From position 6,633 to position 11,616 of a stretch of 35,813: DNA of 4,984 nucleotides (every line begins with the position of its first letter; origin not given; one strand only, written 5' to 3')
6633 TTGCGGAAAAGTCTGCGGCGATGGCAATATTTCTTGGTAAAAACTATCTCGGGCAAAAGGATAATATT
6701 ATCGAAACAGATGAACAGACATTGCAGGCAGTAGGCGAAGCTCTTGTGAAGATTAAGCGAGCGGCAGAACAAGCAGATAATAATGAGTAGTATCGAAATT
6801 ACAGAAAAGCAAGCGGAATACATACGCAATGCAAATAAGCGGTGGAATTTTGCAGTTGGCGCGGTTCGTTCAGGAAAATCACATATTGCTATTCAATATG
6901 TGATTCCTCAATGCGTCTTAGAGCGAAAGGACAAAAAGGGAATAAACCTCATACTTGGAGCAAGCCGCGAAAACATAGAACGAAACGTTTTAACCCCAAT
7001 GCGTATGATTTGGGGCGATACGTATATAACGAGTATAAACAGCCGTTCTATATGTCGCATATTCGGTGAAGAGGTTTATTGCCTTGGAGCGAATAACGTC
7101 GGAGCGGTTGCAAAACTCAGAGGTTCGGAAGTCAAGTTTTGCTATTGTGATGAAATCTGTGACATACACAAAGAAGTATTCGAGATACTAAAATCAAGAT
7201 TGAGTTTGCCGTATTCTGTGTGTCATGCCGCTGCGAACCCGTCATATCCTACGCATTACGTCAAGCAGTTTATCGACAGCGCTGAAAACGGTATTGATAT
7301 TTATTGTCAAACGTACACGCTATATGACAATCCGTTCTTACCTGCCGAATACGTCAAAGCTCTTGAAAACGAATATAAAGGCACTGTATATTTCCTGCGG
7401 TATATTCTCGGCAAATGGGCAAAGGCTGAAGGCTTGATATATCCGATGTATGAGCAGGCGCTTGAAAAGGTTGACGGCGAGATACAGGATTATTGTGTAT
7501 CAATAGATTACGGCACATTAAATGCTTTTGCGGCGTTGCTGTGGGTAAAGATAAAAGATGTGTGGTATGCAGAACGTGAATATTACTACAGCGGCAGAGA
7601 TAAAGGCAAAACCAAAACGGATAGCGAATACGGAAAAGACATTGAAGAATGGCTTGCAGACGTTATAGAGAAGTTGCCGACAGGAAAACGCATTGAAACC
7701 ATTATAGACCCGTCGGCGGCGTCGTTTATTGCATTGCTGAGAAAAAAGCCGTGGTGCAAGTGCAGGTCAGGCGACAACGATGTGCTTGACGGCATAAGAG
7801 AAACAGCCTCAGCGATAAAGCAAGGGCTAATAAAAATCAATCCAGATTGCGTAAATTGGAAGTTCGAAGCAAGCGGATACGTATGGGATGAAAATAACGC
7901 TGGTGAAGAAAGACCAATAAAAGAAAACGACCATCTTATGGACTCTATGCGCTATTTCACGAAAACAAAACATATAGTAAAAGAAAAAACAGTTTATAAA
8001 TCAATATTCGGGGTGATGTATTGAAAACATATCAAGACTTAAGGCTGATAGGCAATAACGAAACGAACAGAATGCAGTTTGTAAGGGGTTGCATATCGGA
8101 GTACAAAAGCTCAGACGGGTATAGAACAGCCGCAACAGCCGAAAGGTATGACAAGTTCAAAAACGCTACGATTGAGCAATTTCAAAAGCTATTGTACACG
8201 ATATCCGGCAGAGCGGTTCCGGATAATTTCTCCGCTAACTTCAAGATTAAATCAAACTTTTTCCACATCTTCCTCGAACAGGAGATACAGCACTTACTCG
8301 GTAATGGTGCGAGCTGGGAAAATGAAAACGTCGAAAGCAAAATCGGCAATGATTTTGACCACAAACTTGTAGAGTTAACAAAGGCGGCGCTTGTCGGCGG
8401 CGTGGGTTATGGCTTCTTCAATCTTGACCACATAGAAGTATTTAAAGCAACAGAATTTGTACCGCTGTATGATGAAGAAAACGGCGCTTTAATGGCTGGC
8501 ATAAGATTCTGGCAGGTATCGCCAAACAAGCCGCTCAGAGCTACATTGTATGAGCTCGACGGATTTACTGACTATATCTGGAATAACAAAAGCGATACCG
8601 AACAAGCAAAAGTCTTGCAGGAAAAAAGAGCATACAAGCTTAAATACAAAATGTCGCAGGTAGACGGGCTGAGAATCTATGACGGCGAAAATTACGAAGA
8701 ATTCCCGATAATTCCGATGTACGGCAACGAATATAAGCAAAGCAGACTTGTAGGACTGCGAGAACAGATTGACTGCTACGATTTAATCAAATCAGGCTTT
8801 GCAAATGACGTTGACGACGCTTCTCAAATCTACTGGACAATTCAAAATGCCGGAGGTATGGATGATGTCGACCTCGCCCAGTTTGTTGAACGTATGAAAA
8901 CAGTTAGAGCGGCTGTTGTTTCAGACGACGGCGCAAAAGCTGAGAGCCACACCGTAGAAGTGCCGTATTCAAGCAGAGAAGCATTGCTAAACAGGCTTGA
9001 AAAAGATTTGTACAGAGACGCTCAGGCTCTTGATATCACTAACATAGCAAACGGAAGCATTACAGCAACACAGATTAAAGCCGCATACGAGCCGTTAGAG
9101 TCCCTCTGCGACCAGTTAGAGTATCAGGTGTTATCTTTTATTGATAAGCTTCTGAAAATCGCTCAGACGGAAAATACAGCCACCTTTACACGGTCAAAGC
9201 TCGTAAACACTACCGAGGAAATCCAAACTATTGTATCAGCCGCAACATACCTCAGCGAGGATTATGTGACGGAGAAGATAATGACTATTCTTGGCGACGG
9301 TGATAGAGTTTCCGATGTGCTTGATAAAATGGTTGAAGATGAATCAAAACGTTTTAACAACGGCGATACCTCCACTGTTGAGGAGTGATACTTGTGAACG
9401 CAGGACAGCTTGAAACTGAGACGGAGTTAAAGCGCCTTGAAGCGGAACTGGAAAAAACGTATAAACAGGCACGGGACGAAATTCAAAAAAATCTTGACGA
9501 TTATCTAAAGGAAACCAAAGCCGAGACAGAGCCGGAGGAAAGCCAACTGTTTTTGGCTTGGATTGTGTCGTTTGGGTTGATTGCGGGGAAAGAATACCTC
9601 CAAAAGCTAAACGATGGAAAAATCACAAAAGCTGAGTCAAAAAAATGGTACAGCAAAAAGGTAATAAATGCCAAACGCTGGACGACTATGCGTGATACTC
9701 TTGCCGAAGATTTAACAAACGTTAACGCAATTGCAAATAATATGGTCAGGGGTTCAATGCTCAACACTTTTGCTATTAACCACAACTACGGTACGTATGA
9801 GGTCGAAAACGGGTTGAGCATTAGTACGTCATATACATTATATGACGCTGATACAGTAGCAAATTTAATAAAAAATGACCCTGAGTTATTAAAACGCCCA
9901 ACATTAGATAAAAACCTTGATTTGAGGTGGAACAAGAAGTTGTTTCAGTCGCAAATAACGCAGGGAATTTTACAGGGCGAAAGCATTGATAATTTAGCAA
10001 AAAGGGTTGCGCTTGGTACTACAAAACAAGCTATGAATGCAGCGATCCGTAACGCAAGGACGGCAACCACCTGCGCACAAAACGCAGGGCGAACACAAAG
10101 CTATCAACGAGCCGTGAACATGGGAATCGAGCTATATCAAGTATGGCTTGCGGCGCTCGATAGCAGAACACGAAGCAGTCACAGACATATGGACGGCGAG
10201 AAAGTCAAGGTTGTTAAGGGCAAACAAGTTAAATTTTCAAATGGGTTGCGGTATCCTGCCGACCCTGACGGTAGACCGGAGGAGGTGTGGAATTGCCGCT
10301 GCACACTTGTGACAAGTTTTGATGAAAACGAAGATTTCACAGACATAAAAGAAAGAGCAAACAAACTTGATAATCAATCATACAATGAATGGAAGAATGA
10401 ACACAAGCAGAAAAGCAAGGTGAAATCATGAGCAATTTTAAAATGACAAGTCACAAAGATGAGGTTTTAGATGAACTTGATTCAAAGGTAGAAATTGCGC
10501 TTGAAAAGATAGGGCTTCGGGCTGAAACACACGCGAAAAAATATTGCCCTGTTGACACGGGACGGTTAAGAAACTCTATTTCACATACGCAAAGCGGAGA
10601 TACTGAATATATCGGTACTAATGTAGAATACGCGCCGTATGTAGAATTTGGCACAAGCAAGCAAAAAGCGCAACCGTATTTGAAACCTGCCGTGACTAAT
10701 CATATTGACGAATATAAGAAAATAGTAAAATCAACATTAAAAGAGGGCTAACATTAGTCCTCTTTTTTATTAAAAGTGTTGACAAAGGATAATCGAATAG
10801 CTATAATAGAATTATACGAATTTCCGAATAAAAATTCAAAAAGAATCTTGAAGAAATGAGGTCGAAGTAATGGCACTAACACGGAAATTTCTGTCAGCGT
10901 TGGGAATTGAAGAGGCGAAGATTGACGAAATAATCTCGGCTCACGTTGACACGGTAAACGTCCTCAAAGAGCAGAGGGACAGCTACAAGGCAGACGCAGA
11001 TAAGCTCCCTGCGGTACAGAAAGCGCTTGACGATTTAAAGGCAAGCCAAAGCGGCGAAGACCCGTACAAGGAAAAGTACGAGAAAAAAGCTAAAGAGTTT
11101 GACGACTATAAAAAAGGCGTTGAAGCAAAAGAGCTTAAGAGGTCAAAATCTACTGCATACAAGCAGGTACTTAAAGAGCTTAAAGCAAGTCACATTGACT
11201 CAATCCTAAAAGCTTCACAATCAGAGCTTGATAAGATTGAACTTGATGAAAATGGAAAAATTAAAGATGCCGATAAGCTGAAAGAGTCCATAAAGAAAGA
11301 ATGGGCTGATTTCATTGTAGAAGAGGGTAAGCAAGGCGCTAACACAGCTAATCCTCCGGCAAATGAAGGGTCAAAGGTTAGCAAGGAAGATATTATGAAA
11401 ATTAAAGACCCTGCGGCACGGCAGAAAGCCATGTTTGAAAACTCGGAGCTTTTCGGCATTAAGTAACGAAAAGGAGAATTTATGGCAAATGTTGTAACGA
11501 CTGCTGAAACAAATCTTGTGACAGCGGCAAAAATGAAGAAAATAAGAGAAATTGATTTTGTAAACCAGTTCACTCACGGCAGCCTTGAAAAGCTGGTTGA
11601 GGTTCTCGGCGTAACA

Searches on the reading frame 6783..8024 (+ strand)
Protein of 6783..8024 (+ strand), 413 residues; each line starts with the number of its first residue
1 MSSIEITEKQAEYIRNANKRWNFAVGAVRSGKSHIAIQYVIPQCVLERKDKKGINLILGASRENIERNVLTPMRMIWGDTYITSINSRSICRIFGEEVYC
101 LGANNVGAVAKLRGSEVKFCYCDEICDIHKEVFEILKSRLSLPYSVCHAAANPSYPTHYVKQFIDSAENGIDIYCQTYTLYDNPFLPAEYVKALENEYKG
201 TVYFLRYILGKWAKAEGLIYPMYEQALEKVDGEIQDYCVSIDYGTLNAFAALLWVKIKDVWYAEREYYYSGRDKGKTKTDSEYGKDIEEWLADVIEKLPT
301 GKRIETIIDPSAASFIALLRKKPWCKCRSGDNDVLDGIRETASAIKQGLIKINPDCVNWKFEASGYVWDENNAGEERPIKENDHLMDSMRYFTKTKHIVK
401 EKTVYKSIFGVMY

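Call 66: search_protein_families(library=pfam, proteins=[window:6783-8024:+], max_evalue=0.001)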
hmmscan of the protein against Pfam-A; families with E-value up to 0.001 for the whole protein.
window:6783-8024:+ (413 aa): 2 families
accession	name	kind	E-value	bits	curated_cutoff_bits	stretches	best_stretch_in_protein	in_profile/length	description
PF03237.21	Terminase_6N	-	1.3e-09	38.5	22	1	85-221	66-209/215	Terminase large subunit, T4likevirus-type, N-terminal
PF04466.19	Terminase_3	-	5.5e-06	26.5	23.2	1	55-201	34-190/201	Phage terminase large subunit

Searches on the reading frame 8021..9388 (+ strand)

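Call 66: search_protein_families(library=pfam, proteins=[window:8021-9388:+], max_evalue=0.001)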
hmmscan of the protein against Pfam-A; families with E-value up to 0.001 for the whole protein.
window:8021-9388:+ (455 aa): 1 family
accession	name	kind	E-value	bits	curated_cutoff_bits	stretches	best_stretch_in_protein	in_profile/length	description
PF05133.19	SPP1_portal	-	9.2e-26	91.2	25.5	1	71-418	38-391/416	Phage portal protein, SPP1 Gp6-like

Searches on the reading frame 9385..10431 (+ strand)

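Call 66: search_protein_families(library=pfam, proteins=[window:9385-10431:+], max_evalue=0.001)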
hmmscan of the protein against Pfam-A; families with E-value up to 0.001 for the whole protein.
window:9385-10431:+ (348 aa): 1 family
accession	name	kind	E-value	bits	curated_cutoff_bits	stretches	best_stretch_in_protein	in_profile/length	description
PF04233.19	Phage_Mu_F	-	2.1e-16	61.1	29.6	1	187-308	3-111/112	Phage Mu protein F like protein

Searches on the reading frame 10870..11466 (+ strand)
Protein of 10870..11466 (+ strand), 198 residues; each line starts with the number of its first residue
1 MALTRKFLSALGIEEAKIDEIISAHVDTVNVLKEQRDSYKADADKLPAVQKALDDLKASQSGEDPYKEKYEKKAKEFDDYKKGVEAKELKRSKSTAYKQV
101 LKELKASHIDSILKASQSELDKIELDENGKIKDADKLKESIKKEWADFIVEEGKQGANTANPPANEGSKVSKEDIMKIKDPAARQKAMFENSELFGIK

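Call 66: search_protein_families(library=pfam, proteins=[window:10870-11466:+], max_evalue=0.001)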
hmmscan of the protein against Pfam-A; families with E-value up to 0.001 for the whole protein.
window:10870-11466:+ (198 aa): 1 family
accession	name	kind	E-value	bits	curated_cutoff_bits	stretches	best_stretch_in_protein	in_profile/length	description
PF06810.17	Phage_scaffold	-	6.6e-15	55.9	35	1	4-167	2-167/170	Phage capsid assembly scaffolding protein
